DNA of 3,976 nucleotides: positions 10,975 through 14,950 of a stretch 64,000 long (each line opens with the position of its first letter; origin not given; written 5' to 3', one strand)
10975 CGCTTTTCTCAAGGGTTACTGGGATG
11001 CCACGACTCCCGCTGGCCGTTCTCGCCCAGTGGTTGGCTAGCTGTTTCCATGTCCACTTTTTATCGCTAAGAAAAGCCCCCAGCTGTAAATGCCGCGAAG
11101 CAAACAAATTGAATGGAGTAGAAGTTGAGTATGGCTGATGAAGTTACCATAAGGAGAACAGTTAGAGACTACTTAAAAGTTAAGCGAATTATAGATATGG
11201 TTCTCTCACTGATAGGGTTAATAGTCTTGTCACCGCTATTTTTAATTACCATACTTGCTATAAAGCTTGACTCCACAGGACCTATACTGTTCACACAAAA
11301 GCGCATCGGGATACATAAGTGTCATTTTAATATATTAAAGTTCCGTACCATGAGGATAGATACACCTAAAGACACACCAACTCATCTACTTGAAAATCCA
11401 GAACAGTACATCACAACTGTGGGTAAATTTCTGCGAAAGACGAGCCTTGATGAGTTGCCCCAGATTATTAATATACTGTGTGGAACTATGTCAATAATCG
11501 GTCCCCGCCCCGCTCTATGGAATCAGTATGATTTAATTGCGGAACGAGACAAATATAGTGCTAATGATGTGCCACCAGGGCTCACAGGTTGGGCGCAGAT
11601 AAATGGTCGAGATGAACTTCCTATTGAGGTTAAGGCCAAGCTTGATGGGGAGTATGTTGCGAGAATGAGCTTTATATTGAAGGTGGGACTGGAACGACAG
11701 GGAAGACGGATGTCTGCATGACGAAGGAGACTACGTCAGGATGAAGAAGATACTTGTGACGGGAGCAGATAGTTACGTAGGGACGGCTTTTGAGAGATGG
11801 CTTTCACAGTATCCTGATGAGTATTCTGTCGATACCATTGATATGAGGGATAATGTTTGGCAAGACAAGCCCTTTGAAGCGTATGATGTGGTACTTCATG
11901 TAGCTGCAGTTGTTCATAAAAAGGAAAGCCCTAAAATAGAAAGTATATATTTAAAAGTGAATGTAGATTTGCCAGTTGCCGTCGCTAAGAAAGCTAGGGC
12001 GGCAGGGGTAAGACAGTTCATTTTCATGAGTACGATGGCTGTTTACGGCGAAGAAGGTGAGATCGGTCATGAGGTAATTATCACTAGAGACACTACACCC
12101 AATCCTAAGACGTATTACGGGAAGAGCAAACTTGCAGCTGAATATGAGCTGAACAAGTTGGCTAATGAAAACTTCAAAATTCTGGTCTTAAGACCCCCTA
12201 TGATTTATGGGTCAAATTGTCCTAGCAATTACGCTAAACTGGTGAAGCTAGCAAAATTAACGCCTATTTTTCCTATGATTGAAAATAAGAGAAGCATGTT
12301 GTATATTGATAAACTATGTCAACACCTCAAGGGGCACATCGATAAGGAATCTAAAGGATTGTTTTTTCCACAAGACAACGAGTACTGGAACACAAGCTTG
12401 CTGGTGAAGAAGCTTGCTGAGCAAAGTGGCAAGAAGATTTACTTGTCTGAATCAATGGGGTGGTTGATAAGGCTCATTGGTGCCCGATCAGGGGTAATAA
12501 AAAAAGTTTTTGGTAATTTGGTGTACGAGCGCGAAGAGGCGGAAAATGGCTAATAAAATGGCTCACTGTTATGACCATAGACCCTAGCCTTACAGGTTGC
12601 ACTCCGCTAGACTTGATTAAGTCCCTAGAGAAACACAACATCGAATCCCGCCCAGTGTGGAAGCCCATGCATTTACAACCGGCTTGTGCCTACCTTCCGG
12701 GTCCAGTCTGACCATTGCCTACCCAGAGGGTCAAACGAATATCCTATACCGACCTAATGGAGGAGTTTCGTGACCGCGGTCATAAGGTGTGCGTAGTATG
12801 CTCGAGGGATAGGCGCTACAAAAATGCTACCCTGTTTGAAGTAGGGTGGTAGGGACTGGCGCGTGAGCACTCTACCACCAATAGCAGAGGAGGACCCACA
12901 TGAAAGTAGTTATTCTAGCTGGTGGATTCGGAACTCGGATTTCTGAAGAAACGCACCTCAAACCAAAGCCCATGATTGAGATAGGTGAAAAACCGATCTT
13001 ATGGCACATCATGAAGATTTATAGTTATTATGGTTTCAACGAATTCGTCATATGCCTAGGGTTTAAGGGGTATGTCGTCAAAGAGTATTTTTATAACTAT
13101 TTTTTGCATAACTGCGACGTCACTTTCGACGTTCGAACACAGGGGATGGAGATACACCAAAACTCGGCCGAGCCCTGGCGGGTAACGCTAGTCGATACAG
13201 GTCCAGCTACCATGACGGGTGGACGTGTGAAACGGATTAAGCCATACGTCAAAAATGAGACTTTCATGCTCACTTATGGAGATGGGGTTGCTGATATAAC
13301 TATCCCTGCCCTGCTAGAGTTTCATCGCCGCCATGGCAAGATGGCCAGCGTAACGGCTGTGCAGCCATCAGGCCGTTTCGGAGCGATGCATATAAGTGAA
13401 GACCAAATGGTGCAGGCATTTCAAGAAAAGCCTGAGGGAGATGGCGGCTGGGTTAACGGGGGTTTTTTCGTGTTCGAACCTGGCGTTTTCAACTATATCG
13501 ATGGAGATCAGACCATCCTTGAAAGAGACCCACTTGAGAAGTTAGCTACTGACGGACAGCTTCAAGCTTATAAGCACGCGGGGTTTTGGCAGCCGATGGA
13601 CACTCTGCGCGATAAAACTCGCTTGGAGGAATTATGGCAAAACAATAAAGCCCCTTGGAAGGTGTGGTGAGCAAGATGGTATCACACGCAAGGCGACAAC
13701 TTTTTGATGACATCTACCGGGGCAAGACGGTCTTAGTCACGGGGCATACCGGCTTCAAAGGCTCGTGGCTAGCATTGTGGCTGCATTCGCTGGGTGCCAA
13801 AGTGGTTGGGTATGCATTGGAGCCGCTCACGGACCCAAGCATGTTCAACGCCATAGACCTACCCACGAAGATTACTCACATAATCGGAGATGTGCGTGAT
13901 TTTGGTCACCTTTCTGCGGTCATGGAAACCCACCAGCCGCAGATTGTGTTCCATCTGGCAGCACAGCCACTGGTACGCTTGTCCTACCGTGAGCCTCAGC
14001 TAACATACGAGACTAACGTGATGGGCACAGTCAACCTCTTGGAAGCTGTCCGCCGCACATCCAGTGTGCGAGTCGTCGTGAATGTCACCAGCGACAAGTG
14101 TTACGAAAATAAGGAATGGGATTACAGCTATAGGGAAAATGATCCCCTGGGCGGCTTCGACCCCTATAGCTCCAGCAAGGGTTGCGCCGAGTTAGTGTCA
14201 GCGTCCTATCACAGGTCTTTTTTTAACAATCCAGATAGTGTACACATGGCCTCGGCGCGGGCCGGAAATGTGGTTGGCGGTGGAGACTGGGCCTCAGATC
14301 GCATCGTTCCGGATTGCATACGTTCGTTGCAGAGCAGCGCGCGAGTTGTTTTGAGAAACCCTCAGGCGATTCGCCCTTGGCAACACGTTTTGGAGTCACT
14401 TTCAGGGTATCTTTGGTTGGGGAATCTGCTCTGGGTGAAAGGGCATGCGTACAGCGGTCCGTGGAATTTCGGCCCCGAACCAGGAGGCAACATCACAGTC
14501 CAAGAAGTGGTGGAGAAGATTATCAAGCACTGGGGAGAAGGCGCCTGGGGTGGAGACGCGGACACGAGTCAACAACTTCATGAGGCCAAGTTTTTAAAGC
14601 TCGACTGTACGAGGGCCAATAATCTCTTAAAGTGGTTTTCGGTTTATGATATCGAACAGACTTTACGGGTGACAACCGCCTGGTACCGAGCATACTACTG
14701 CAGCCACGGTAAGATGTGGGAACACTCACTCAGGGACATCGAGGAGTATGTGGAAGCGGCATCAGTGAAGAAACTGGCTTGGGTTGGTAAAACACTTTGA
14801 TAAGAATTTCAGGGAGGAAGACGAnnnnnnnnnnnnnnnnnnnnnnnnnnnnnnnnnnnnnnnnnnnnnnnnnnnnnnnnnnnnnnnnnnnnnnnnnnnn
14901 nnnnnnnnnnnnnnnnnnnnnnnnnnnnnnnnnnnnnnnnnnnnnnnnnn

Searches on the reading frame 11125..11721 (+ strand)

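Call 4: search_protein_families(library=ncbifam, proteins=[window:11125-11721:+])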
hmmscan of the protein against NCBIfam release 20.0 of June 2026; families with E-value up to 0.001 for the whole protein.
window:11125-11721:+ (198 aa): 10 families
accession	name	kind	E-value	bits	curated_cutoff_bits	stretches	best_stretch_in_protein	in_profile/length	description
TIGR03025.1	EPS_sugtrans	subfamily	1.2e-64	219.2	295.55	1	18-185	256-426/445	exopolysaccharide biosynthesis polyprenyl glycosylphosphotransferase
TIGR03023.1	WcaJ_sugtrans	equivalog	1.2e-58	199.6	410.75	1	19-185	262-434/453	undecaprenyl-phosphate glucose phosphotransferase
TIGR03022.1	WbaP_sugtrans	subfamily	1.2e-46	159.9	403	1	17-179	256-431/456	undecaprenyl-phosphate galactose phosphotransferase WbaP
TIGR03013.1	EpsB_2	subfamily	9.3e-44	150.2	393.35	1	19-186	254-425/443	TIGR03013 family XrtA/PEP-CTERM system glycosyltransferase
NF050817.1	PolSacchBiosHfsE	equivalog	2.7e-41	141.8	750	1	17-186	269-448/467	polysaccharide biosynthesis protein HfsE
NF052601.1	undeca_RfbP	equivalog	1.2e-40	139.3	330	1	10-187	35-225/244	undecaprenyl-phosphate galactose phosphotransferase family protein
NF007518.0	PRK10124.1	equivalog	1.4e-36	126.3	684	1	19-162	273-417/464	undecaprenyl-phosphate glucose phosphotransferase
NF041877.1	EPS_EpsZ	equivalog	2.7e-35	121.9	800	1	17-183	263-438/459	exopolysaccharide biosynthesis polyisoprenyl-phosphate hexose-1-phosphate transferase EpsZ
NF011751.0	PRK15204.1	equivalog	1.8e-25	89.5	907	1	18-182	278-454/476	undecaprenyl-phosphate galactose phosphotransferase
NF045514.1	glycotran_HepC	equivalog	2.1e-23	82.8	140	1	18-130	115-212/220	heterocyst development glycosyltransferase HepC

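Call 5: search_protein_families(library=pfam, proteins=[window:11125-11721:+])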
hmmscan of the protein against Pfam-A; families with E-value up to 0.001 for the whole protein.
window:11125-11721:+ (198 aa): 1 family
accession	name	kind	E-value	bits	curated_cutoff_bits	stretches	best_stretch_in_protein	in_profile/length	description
PF02397.22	Bac_transf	-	6.5e-56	189.1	27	1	20-186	1-166/179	Bacterial sugar transferase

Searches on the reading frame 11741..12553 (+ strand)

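Call 4: search_protein_families(library=ncbifam, proteins=[window:11741-12553:+])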
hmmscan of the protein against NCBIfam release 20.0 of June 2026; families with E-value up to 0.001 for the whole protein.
window:11741-12553:+ (270 aa): 12 families
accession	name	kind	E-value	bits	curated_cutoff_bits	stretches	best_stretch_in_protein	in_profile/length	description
TIGR01179.1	galE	equivalog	6e-15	54.9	262.3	1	46-151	69-172/332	UDP-glucose 4-epimerase GalE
TIGR01214.1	rmlD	equivalog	1.1e-12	47.7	224.05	1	3-172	1-168/285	dTDP-4-dehydrorhamnose reductase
TIGR03466.1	HpnA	hypoth_equivalog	3.1e-10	39.4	367.65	1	34-153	51-168/327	hopanoid-associated sugar epimerase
TIGR04180.1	EDH_00030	hypoth_equivalog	5.3e-10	38.9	475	1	20-158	39-178/297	NAD-dependent 4,6-dehydratase LegB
TIGR01746.1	Thioester-redct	subfamily_domain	7.1e-10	38.6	213.35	1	46-158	87-198/371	thioester reductase domain-containing protein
NF007956.0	PRK10675.1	subfamily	5e-09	35.7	394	1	35-151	59-176/338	UDP-glucose 4-epimerase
NF043036.1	ErythonDh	equivalog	8.5e-09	35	325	1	32-145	58-168/321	D-erythronate dehydrogenase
NF042423.1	oxyalk_red_Shew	equivalog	1.3e-08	34.3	580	1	35-171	58-190/331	2-alkyl-3-oxoalkanoate reductase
NF047837.1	UDPAcbARedWbcJ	equivalog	2e-06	27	500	1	3-210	2-194/372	UDP-2-acetamido-2,6-beta-L-arabino-hexul-4-ose reductase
NF042422.1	oxyalk_red_OleD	equivalog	5.3e-06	26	580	1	45-174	60-187/329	2-alkyl-3-oxoalkanoate reductase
TIGR01181.1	dTDP_gluc_dehyt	equivalog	2.5e-05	23.5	365.1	1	46-140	70-165/321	dTDP-glucose 4,6-dehydratase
TIGR02197.1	heptose_epim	equivalog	6.6e-05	22.2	274.6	1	41-138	60-150/316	ADP-glyceromanno-heptose 6-epimerase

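Call 5: search_protein_families(library=pfam, proteins=[window:11741-12553:+])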
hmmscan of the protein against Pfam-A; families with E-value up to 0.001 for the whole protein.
window:11741-12553:+ (270 aa): 7 families
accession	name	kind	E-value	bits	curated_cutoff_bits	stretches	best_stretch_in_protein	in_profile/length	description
PF01370.27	Epimerase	-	2.9e-22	79.7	20.9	1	4-159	1-176/240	NAD dependent epimerase/dehydratase family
PF04321.23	RmlD_sub_bind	-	5.5e-15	55.6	27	1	3-172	2-168/287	RmlD substrate binding domain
PF01073.25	3Beta_HSD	-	5.8e-13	48.9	22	1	32-181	51-208/280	3-beta hydroxysteroid dehydrogenase/isomerase family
PF07993.18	NAD_binding_4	-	2.5e-11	43.7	20.1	1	38-159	80-211/258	Male sterility protein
PF16363.11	GDP_Man_Dehyd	-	1e-06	28.9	27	1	25-137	51-164/332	GDP-mannose 4,6 dehydratase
PF02719.21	Polysacc_synt_2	-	6.9e-05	22.6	20.2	0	34-98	62-128/293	Polysaccharide biosynthesis protein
PF13460.12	NAD_binding_10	-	0.00037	20.9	27.2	1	45-157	58-148/184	NAD(P)H-binding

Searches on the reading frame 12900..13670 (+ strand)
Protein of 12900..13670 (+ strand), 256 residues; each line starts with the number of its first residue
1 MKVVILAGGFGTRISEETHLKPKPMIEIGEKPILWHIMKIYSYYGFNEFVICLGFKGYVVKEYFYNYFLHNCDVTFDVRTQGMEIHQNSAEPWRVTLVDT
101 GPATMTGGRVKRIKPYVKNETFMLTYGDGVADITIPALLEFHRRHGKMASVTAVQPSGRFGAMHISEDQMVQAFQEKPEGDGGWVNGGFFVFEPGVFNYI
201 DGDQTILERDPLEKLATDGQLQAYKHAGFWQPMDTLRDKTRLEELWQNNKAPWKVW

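Call 4: search_protein_families(library=ncbifam, proteins=[window:12900-13670:+])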
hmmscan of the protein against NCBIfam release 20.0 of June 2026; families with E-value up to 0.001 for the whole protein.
window:12900-13670:+ (256 aa): 18 families
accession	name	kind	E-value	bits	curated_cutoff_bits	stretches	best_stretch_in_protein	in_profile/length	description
TIGR02623.1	G1P_cyt_trans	equivalog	1e-134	447.8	300.25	1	1-256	1-255/255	glucose-1-phosphate cytidylyltransferase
TIGR03992.1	Arch_glmU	subfamily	4.7e-23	81.7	292.1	2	1-78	1-78/393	bifunctional sugar-1-phosphate nucleotidylyltransferase/acetyltransferase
NF049965.1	GlMnHpPGnyltfHddC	equivalog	2.7e-20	72.9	300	2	1-80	1-79/221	D-glycero-D-manno-heptose 1-phosphate guanosyltransferase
NF052502.1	man1P_GTase_Rv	exception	3.8e-20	72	440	1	2-238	2-222/352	mannose-1-phosphate guanylyltransferase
NF041313.1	UDPGP_AglF_Halo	equivalog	1.5e-16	60.6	400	1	1-68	1-68/234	UTP--glucose-1-phosphate uridylyltransferase AglF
NF041173.1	Sug_nt_acttase_Thmprot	equivalog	5.7e-15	55.2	600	1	1-231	1-212/405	bifunctional sugar-1-phosphate nucleotidylyltransferase/acetyltransferase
NF045761.1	NAMPUrTaseMurU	equivalog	1.2e-14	54.8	250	1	1-239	1-220/226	N-acetylmuramate alpha-1-phosphate uridylyltransferase MurU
TIGR01208.1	rmlA_long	equivalog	6.6e-10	38.4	320.25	1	2-201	1-183/353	glucose-1-phosphate thymidylyltransferase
TIGR01099.1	galU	equivalog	2.4e-09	37.2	326.8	1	1-201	2-215/261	UTP--glucose-1-phosphate uridylyltransferase GalU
NF041135.1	IPPtranDIPPsyn_Thcocales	equivalog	6.2e-09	35.3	580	1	1-55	1-51/419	bifunctional L-myo-inositol-1-phosphate cytidylyltransferase/CDP-L-myo-inositol myo-inositolphosphotransferase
TIGR02091.1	glgC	equivalog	3.9e-08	32.8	424.9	1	3-236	3-249/364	glucose-1-phosphate adenylyltransferase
NF003670.0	PRK05293.1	equivalog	9.7e-08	31.3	470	1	4-237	8-249/382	glucose-1-phosphate adenylyltransferase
TIGR01173.1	glmU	equivalog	2.5e-07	29.9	366.85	1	1-74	1-66/452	bifunctional UDP-N-acetylglucosamine diphosphorylase/glucosamine-1-phosphate N-acetyltransferase GlmU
NF001947.0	PRK00725.1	subfamily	2.8e-07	29.7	470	0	120-180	131-195/426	glucose-1-phosphate adenylyltransferase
NF002772.0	PRK02862.1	equivalog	0.00017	20.5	537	0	120-181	117-182/429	glucose-1-phosphate adenylyltransferase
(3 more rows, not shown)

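Call 5: search_protein_families(library=pfam, proteins=[window:12900-13670:+])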
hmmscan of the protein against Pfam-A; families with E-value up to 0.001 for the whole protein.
window:12900-13670:+ (256 aa): 2 families
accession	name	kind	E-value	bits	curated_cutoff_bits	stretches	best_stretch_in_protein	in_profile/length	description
PF00483.29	NTP_transferase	-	7.4e-21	75.3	21.2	1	2-214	1-208/245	Nucleotidyl transferase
PF12804.13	NTP_transf_3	-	1e-06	29.5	27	1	3-56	1-49/160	MobA-like NTP transferase domain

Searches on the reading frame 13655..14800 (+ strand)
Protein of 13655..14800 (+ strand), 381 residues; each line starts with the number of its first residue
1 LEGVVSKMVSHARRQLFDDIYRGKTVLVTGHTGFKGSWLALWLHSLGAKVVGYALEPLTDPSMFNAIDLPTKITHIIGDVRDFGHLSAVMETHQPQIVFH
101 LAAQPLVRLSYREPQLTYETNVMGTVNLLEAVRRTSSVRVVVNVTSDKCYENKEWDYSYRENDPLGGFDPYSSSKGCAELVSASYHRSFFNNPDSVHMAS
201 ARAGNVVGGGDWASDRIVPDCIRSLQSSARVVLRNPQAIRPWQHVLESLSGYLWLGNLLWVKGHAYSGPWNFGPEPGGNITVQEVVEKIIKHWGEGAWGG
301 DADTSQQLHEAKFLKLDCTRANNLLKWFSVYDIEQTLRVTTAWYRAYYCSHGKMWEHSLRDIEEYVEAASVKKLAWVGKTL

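Call 4: search_protein_families(library=ncbifam, proteins=[window:13655-14800:+])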
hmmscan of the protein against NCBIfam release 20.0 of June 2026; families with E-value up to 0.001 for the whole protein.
window:13655-14800:+ (381 aa): 18 families
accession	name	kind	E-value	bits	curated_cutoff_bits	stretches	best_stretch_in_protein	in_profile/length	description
TIGR02622.1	CDP_4_6_dhtase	equivalog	1.4e-145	484.9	278.45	1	20-365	1-351/352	CDP-glucose 4,6-dehydratase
TIGR01181.1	dTDP_gluc_dehyt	equivalog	1.5e-29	103.1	365.1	1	26-346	2-313/321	dTDP-glucose 4,6-dehydratase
TIGR04180.1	EDH_00030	hypoth_equivalog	1.4e-22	80.1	475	1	26-258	1-227/297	NAD-dependent 4,6-dehydratase LegB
TIGR01179.1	galE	equivalog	1.3e-19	70.3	262.3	1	26-188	2-162/332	UDP-glucose 4-epimerase GalE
TIGR01472.1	gmd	equivalog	2.7e-13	49.9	415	1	25-189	2-173/342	GDP-mannose 4,6-dehydratase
NF007582.0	PRK10217.1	equivalog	2.9e-11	43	698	1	24-246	2-230/355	dTDP-glucose 4,6-dehydratase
TIGR03466.1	HpnA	hypoth_equivalog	2e-10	40.1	367.65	1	25-153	2-120/327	hopanoid-associated sugar epimerase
NF007956.0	PRK10675.1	subfamily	2.1e-10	40.3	394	1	25-180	2-158/338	UDP-glucose 4-epimerase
NF043036.1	ErythonDh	equivalog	1.4e-09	37.7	325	1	26-192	3-170/321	D-erythronate dehydrogenase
TIGR03589.1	PseB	equivalog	1e-08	34.5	407.75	1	22-149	3-128/324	UDP-N-acetylglucosamine 4,6-dehydratase (inverting)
NF042423.1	oxyalk_red_Shew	equivalog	3.2e-08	33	580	1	24-178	9-152/331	2-alkyl-3-oxoalkanoate reductase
NF007490.0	PRK10084.1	subfamily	5.4e-08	32.2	649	1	26-135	3-114/361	dTDP-glucose 4,6-dehydratase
NF052578.1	StrlDmthSdmBMthl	equivalog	5.3e-07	29.7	600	1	25-146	2-113/328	sterol demethylase protein SdmB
NF042422.1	oxyalk_red_OleD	equivalog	1.6e-06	27.7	580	1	26-145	3-110/329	2-alkyl-3-oxoalkanoate reductase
NF041015.1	UDPsulfquin_syn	equivalog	3.2e-06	26.4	575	1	70-136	65-134/384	UDP-sulfoquinovose synthase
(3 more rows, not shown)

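Call 5: search_protein_families(library=pfam, proteins=[window:13655-14800:+])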
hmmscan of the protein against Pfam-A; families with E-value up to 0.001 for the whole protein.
window:13655-14800:+ (381 aa): 6 families
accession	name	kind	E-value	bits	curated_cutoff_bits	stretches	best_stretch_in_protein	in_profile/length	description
PF16363.11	GDP_Man_Dehyd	-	4.9e-32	112.1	27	1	27-337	1-329/332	GDP-mannose 4,6 dehydratase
PF01370.27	Epimerase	-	1.8e-30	106.6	20.9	1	26-254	1-223/240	NAD dependent epimerase/dehydratase family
PF02719.21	Polysacc_synt_2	-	6.3e-14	52.3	20.2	1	67-208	50-173/293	Polysaccharide biosynthesis protein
PF01073.25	3Beta_HSD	-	7.1e-08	32.2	22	1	27-227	1-202/280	3-beta hydroxysteroid dehydrogenase/isomerase family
PF04321.23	RmlD_sub_bind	-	3.6e-05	23.4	27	1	25-179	2-133/287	RmlD substrate binding domain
PF07993.18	NAD_binding_4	-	0.00015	21.4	20.1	1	62-186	50-192/258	Male sterility protein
